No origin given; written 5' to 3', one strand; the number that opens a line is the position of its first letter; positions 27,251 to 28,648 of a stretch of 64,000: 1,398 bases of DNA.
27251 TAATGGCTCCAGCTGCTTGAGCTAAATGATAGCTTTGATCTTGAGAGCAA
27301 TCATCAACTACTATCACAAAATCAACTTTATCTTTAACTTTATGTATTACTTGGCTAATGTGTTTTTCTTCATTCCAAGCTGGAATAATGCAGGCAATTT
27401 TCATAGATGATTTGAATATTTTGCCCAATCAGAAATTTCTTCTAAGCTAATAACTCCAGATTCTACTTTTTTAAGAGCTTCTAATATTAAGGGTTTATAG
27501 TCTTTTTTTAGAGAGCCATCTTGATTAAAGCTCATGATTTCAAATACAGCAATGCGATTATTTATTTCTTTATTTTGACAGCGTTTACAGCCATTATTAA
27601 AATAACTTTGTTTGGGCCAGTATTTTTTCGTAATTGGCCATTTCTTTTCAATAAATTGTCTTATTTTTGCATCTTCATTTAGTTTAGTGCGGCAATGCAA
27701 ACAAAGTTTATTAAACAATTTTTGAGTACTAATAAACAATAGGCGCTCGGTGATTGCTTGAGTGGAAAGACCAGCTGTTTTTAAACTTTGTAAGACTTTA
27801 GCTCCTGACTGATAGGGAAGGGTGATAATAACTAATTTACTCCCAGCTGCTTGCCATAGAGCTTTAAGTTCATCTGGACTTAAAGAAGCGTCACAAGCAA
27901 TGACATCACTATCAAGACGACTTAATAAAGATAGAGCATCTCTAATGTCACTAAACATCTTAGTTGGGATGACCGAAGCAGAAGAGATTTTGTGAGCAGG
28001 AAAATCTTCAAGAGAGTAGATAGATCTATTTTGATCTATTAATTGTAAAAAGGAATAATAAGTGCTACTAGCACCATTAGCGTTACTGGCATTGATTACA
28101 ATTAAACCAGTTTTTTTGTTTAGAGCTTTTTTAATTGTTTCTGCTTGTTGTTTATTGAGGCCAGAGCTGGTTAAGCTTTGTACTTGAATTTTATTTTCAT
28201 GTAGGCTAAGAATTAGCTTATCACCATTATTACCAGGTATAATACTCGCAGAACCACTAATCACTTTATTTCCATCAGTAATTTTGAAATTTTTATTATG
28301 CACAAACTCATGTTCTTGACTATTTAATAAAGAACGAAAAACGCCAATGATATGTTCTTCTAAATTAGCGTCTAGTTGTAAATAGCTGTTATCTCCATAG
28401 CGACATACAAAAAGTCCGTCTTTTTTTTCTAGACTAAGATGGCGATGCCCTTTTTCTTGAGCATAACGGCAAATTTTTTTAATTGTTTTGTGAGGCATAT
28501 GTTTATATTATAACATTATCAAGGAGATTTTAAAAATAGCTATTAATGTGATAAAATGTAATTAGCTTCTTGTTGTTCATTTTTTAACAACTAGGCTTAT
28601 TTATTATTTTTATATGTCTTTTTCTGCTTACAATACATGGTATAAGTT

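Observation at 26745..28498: Catalytically eroded PilB/GspE-type ATPase paralog, ATGA-coupled to a GT2 glycosyltransferase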

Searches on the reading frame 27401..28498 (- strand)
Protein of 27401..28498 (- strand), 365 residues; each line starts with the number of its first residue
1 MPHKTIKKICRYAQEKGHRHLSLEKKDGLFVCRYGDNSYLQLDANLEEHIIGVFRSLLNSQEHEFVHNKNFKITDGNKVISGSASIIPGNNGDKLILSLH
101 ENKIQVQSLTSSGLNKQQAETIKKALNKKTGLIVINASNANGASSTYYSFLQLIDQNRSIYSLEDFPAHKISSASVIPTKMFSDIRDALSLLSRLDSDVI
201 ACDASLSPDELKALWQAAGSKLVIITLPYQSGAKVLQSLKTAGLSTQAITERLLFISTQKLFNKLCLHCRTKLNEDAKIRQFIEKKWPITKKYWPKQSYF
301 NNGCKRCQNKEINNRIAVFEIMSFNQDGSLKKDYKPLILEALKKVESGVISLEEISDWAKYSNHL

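Call 3: search_protein_families(library=pfam, proteins=[window:27401-28498:-], max_evalue=1)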
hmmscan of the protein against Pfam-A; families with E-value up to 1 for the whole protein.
window:27401-28498:- (365 aa): 3 families
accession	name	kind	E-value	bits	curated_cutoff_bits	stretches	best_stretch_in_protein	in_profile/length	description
PF00437.27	T2SSE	-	1.4e-20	73.8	24.9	1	61-327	73-325/370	Type II/IV secretion system protein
PF07715.20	Plug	-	0.08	13.9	23.9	1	102-149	5-49/107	TonB-dependent Receptor Plug Domain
PF01206.22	TusA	-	0.15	12.3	28.6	1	5-30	39-64/70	Sulfurtransferase TusA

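Call 4: search_protein_families(library=ncbifam, proteins=[window:27401-28498:-], max_evalue=1)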
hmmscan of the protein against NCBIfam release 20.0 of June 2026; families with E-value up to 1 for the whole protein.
window:27401-28498:- (365 aa): 6 families
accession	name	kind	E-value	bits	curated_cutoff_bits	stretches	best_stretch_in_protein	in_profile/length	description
NF007755.0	PRK10436.1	equivalog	3.8e-25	88.5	617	1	58-326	147-410/465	type II secretion system protein GspE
NF053534.1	T4PilAsmATPsTfpB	equivalog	1.7e-21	76.3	850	1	85-327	291-534/584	type IV pilus assembly ATPase TfpB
TIGR02538.1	type_IV_pilB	equivalog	4.4e-20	71.8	675.65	1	77-327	263-514/564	type IV-A pilus assembly ATPase PilB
TIGR02533.1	type_II_gspE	equivalog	9e-19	67.5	630.25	1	83-326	196-437/486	type II secretion system ATPase GspE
NF041000.1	ATPase_ComGA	equivalog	1.1e-07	31.2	300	1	54-263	54-266/267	competence type IV pilus ATPase ComGA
NF003470.0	PRK05096.1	equivalog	0.092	11.9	397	1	100-156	91-147/347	GMP reductase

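Call 5: search_solved_structures(query=window:27401-28498:-, max_evalue=0.001, show_alignments=3)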
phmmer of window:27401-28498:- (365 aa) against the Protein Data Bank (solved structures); distinct sequences matched with E-value up to 0.001: 13.
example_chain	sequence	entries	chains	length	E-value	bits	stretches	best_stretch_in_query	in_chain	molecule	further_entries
1p9r_A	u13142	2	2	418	4.4e-15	58.8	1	70-324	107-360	General secretion pathway protein E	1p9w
4kss_A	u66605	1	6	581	1.6e-14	57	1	71-324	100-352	Type II secretion system protein E, hemolysin-coregulated protein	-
4ksr_A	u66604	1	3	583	1.6e-14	56.9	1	71-324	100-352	Type II secretion system protein E, Hemolysin-coregulated protein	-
4pht_A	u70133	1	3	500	5.5e-14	55.2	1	70-324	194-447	General secretory pathway protein E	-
3jc8_Ba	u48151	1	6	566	6.1e-13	51.7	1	64-327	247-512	Type IV-A pilus assembly ATPase PilB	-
5it5_F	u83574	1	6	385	1.8e-12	50.2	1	58-324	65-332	ATP binding motif-containing protein PilF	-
5oiu_A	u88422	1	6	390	1.9e-12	50.1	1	58-324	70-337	Type IV pilus assembly protein PilF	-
6ejf_A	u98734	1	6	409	2.2e-12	49.9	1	58-324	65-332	Type IV pilus assembly protein PilF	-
6f8l_G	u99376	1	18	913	1.4e-11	47.2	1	59-324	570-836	Type IV pilus assembly protein PilF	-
5zfr_A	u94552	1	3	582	1.3e-10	44.1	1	76-324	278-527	Type IV pilus biogenesis ATPase PilB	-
5tsg_B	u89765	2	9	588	6.1e-10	41.9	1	76-324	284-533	Type IV pilus biogenesis ATPase PilB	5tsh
6olj_C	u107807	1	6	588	6.6e-10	41.7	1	76-324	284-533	Type IV pilus biogenesis ATPase PilB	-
8dze_A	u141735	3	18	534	9.9e-07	31.3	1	107-318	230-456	BfpD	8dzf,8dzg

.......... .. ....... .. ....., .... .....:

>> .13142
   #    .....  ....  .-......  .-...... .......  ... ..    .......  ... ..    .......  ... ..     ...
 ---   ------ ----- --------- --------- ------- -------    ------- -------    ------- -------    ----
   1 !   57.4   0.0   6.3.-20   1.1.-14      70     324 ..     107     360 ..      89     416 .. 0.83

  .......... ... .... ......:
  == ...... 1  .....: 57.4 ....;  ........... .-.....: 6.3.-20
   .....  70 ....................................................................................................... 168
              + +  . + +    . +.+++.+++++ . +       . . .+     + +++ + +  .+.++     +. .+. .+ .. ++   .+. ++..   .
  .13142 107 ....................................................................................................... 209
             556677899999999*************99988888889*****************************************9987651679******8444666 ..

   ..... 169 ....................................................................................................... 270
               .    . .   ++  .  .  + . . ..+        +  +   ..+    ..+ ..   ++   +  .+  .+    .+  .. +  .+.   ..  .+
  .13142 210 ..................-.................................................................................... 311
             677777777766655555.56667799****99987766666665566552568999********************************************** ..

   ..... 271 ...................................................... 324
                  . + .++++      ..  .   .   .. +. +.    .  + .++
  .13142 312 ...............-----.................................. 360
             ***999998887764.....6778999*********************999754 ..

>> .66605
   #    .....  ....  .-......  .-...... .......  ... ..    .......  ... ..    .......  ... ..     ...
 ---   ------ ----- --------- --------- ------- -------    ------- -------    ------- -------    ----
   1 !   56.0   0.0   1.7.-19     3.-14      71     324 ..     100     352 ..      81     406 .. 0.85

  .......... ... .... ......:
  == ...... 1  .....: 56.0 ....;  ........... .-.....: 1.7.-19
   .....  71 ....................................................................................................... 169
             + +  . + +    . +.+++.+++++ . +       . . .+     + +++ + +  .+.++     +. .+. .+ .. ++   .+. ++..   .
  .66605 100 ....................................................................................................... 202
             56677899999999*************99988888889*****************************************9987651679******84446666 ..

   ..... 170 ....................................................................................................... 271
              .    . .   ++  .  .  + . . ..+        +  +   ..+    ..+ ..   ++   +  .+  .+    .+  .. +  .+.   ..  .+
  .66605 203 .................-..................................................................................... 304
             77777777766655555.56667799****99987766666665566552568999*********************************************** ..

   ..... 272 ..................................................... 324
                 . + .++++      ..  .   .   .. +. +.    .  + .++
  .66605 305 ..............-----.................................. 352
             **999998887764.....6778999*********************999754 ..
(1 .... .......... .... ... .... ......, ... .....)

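Call 7: find_homologous_proteins(query=window:27401-28498:-, max_evalue=0.001)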
Query window:27401-28498:- (365 aa): 32 proteins with E <= 0.001 among 4187 candidates.
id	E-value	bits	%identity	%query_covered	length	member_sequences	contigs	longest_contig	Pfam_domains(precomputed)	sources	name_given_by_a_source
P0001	8.5e-238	806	99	100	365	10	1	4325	PF00437.27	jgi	-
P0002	7.3e-215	730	89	100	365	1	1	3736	PF00437.27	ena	-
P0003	4.7e-202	688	85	100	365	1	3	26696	PF00437.27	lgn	-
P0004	9.2e-124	431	53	99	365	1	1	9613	PF00437.27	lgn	-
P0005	3.0e-123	429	53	98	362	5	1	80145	PF00437.27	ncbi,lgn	-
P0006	1.1e-122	427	52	99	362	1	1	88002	PF00437.27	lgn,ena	-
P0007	9.4e-116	405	53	99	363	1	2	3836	PF00437.27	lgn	-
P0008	1.1e-115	404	51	100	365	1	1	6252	PF00437.27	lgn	-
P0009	1.3e-114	401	51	99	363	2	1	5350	PF00437.27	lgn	-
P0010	1.8e-114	400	51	99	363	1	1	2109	PF00437.27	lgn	-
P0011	3.6e-113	396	50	99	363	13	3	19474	PF00437.27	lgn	-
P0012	2.3e-96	341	45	100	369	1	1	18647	PF00437.27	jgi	-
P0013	1.0e-14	72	27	79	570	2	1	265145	PF05157.21,PF00437.27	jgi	jgi:type IV pilus assembly protein PilB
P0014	1.2e-13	69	26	86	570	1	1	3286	PF05157.21,PF00437.27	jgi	jgi:type IV pilus assembly protein PilB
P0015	1.7e-12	65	24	84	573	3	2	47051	PF05157.21,PF00437.27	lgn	-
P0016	7.2e-12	63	26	78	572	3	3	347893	PF05157.21,PF00437.27,PF20720.4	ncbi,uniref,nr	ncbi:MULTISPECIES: GspE/PulE family protein [unclassified Dehalobacter]|uniref:GspE/PulE family prot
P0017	1.1e-11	62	25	74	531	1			PF05157.21,PF00437.27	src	-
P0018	1.2e-11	62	23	92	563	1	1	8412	PF05157.21,PF00437.27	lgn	-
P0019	2.0e-9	55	23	94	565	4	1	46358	PF05157.21,PF00437.27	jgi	-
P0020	3.1e-9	54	25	74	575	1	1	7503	PF05157.21,PF00437.27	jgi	-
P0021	3.3e-9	54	25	74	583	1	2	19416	PF05157.21,PF00437.27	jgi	-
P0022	1.1e-8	53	22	82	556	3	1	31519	PF05157.21,PF00437.27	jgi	-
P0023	4.9e-8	50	24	74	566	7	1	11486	PF05157.21,PF00437.27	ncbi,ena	-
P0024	5.8e-8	50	22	74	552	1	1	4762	PF05157.21,PF00437.27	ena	-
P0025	5.9e-8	50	22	74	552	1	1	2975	PF05157.21,PF00437.27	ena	-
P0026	3.2e-7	48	25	79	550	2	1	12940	PF05157.21,PF00437.27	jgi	-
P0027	6.6e-7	47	22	73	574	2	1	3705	PF05157.21,PF00437.27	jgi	jgi:type IV pilus assembly protein PilB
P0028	1.7e-6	45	23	65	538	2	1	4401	PF05157.21,PF00437.27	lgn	-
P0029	3.6e-6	44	24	76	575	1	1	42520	PF05157.21,PF00437.27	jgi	-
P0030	7.1e-6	43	22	75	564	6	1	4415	PF05157.21,PF00437.27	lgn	-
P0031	1.1e-5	43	22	75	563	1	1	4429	PF05157.21,PF00437.27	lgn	-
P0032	3.8e-5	41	20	96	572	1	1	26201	PF05157.21,PF00437.27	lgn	-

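Call 9: find_encoding_contigs(protein=P0005, flank=10000, max_places=3)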
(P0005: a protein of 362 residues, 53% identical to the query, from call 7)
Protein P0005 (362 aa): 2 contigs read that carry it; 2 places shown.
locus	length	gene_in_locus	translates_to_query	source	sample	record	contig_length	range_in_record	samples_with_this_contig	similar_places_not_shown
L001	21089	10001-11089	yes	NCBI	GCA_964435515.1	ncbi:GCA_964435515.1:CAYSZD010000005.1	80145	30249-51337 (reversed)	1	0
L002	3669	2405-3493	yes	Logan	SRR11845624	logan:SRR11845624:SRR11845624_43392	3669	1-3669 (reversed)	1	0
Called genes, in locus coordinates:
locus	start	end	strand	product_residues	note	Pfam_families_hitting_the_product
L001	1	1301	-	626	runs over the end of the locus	PF01411:tRNA-synt_2c, PF07973:tRNA_SAD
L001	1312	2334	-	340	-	PF01565:FAD_binding_4, PF02873:MurB_C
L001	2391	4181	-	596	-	PF00664:ABC_membrane, PF00005:ABC_tran, PF02463:SMC_N (weak)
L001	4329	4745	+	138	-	-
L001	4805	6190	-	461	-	PF01225:Mur_ligase, PF08245:Mur_ligase_M, PF02875:Mur_ligase_C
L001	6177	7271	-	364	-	PF03033:Glyco_transf_28, PF04101:Glyco_tran_28_C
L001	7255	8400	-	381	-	PF01098:FTSW_RODA_SPOVE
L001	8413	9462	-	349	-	PF10555:MraY_sig1 (faint), PF00953:Glycos_transf_4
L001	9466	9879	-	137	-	-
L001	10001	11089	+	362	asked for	PF00437:T2SSE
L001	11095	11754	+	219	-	PF00535:Glycos_transf_2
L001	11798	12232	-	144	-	-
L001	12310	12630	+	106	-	PF10066:DUF2304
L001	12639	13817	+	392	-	PF13439:Glyco_transf_4, PF20706:GT4-conflict, PF00534:Glycos_transf_1, PF13692:Glyco_trans_1_4, PF13524:Glyco_trans_1_2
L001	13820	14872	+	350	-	PF13439:Glyco_transf_4, PF00534:Glycos_transf_1, PF13692:Glyco_trans_1_4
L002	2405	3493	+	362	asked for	PF00437:T2SSE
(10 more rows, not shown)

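Call 10: find_encoding_contigs(protein=P0012, flank=10000, max_places=3)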
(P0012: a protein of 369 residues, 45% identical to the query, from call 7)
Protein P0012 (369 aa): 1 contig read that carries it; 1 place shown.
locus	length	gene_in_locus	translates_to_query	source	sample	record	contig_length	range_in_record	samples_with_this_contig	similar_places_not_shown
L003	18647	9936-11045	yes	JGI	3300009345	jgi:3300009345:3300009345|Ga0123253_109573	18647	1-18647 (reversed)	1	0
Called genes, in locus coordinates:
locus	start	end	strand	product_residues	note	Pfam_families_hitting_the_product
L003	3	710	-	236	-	?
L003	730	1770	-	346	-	PF01565:FAD_binding_4, PF02873:MurB_C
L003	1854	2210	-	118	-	-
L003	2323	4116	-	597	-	PF00664:ABC_membrane, PF02463:SMC_N (weak), PF00005:ABC_tran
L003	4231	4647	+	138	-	-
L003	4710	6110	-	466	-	PF01225:Mur_ligase, PF08245:Mur_ligase_M, PF02875:Mur_ligase_C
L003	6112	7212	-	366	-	PF03033:Glyco_transf_28, PF13528:Glyco_trans_1_3 (weak), PF04101:Glyco_tran_28_C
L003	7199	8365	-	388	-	PF01098:FTSW_RODA_SPOVE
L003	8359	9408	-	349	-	PF00953:Glycos_transf_4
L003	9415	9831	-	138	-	-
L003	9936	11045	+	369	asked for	PF00437:T2SSE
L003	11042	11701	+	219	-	PF00535:Glycos_transf_2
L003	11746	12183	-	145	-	-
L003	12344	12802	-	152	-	-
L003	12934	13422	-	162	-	-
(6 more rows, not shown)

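Call 11: find_encoding_contigs(protein=P0011, flank=10000, max_places=3)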
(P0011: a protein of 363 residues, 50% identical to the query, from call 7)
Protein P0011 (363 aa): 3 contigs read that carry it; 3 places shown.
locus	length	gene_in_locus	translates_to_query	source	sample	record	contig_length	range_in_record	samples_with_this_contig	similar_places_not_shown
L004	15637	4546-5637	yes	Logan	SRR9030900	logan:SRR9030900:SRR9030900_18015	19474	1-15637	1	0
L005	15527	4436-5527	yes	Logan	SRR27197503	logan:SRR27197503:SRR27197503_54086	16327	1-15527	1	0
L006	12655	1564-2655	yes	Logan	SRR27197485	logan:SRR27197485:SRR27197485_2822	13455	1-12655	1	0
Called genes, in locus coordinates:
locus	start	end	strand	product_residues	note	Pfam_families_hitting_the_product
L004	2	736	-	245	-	?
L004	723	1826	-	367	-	PF03033:Glyco_transf_28, PF04101:Glyco_tran_28_C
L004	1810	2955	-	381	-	PF01098:FTSW_RODA_SPOVE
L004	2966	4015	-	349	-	PF10555:MraY_sig1 (faint), PF00953:Glycos_transf_4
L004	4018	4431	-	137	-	-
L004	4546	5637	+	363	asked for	PF00437:T2SSE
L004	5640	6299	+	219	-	PF00535:Glycos_transf_2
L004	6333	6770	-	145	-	-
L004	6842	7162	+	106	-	PF10066:DUF2304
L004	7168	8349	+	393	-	PF13439:Glyco_transf_4, PF20706:GT4-conflict, PF00534:Glycos_transf_1, PF13692:Glyco_trans_1_4, PF13524:Glyco_trans_1_2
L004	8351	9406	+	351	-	PF13439:Glyco_transf_4, PF00534:Glycos_transf_1, PF13692:Glyco_trans_1_4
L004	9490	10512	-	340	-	PF01073:3Beta_HSD (weak), PF01370:Epimerase, PF07993:NAD_binding_4 (faint), PF16363:GDP_Man_Dehyd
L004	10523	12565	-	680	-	PF00082:Peptidase_S8, PF01839:FG-GAP (faint), PF13517:FG-GAP_3 (faint)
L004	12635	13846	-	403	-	PF13439:Glyco_transf_4, PF20706:GT4-conflict (weak), PF00534:Glycos_transf_1, PF13692:Glyco_trans_1_4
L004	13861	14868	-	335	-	PF06723:MreB_Mbl, PF00022:Actin (weak), PF00012:HSP70, PF14450:FtsA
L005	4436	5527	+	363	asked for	PF00437:T2SSE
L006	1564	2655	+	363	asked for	PF00437:T2SSE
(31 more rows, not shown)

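Call 13: find_related_loci(query=A1, collection=genome_contigs, flank=10000)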
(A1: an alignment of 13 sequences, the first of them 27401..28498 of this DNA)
Query A1 (365 aa) in genome_contigs; peptide patterns used: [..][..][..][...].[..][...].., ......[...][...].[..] (x = any residue, [..] = any of these).
173 stretches matched a pattern; 6 encode a relative of the query (tblastn E <= 1e-3); 6 distinct loci.
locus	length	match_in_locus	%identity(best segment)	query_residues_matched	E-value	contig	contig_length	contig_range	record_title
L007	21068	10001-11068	53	1-356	1e-126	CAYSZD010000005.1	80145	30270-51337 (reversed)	MAG TPA_asm: uncultured Gammaproteobacteria bacterium isolate SRP263991_co7_112 genome assembly, contig: NODE_212_length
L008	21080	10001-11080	50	1-360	2e-120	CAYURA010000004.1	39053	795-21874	MAG TPA_asm: uncultured Gammaproteobacteria bacterium isolate SRP192927_co2_129 genome assembly, contig: NODE_1207_lengt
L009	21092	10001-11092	42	1-360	5e-95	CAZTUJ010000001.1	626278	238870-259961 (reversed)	MAG TPA_asm: uncultured Gammaproteobacteria bacterium isolate SRP272421_co2_96 genome assembly, contig: NODE_1_length_62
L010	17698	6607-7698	41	1-360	7e-94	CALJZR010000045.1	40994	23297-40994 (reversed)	MAG TPA_asm: uncultured bacterium isolate SRR3330157_bin.27_CONCOCT_v1.1_MAG genome assembly, contig: ERZ724089.722, who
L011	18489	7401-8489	42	1-359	9e-94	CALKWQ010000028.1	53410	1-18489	MAG TPA_asm: uncultured bacterium isolate SRR6007447_bin.26_CONCOCT_v1.1_MAG genome assembly, contig: ERZ724101.304, who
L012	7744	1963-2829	24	84-355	2e-17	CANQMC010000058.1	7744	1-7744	MAG: uncultured Bacilli bacterium isolate Lapin-014__bin58 genome assembly, contig: Lapin-014__NODE_8395_length_7744_cov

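Call 20: list_cluster_members(proteins=[window:27401-28498:-, P0005, window:18185-19207:+, window:29020-30078:+, window:26745-27404:-])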
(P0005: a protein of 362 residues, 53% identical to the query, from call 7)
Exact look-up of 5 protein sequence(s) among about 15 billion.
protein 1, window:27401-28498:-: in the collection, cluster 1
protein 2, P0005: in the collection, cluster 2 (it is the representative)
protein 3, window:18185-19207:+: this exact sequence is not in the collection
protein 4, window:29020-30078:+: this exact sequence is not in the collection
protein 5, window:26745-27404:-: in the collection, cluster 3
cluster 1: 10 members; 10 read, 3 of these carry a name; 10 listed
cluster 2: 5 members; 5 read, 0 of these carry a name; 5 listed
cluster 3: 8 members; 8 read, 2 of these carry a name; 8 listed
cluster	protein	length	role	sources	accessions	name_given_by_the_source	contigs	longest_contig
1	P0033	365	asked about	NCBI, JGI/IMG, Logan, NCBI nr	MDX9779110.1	MAG: ATPase, T2SS/T4P/T4SS family [Patescibacteria group bacterium] | type II secretory ATPase GspE/PulE/Tfp pilus assembly ATPase PilB-like protein | ATPase, T2SS/T4P/T4SS family [Patescibacteria group bacterium]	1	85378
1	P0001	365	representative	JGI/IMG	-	-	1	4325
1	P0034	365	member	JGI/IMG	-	type II secretory ATPase GspE/PulE/Tfp pilus assembly ATPase PilB-like protein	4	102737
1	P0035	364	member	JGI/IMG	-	type II secretory ATPase GspE/PulE/Tfp pilus assembly ATPase PilB-like protein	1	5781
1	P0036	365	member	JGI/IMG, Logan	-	-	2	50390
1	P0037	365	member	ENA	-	-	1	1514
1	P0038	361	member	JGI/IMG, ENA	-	-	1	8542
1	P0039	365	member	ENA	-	-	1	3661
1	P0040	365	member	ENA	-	-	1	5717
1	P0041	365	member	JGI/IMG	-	-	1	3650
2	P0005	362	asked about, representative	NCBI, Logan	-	-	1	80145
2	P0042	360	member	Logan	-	-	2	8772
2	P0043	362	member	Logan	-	-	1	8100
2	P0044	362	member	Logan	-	-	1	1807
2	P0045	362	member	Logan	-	-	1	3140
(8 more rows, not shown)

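Call 31: search_protein_representatives(alignment_id=A1)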
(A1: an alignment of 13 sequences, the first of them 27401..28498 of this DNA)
Query: 13 sequences, 365 profile positions. Proteins with E-value up to 0.001 (for the whole library): 14163; up to 1e-10: 7485; up to 1e-30: 38. The best 150 are listed.
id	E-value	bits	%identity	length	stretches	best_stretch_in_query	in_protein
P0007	4.3e-187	637.7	-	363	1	1-362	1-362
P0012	3.2e-162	555.9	-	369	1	1-365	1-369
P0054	2.3e-134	464.2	-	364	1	1-362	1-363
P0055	2.2e-91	322.8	-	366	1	1-362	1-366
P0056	6.0e-68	245.7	-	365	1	1-356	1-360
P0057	3.5e-65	236.6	-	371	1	1-357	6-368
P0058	8.6e-59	215.6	-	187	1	1-184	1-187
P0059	3.3e-57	210.3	-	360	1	1-355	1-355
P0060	9.1e-53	195.7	-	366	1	1-358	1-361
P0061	2.6e-47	177.8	-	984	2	21-287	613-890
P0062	1.1e-46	175.8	-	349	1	21-358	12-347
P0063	1.7e-46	175.1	-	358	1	1-356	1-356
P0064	3.0e-46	174.3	-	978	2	20-355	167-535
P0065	1.8e-44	168.5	-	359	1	1-354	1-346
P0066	2.5e-44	168.0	-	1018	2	70-326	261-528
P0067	3.3e-44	167.6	-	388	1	1-325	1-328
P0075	5.0e-36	140.7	-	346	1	1-353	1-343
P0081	1.3e-33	132.7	-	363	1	1-359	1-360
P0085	1.8e-32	129.0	-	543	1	4-327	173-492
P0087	6.0e-31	124.0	-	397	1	6-325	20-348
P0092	1.1e-29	119.8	-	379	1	1-354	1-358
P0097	4.0e-29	118.0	-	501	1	58-351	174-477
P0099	1.2e-28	116.4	-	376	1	1-356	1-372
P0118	5.5e-27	110.9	-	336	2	1-269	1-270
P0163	4.9e-25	104.5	-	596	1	71-326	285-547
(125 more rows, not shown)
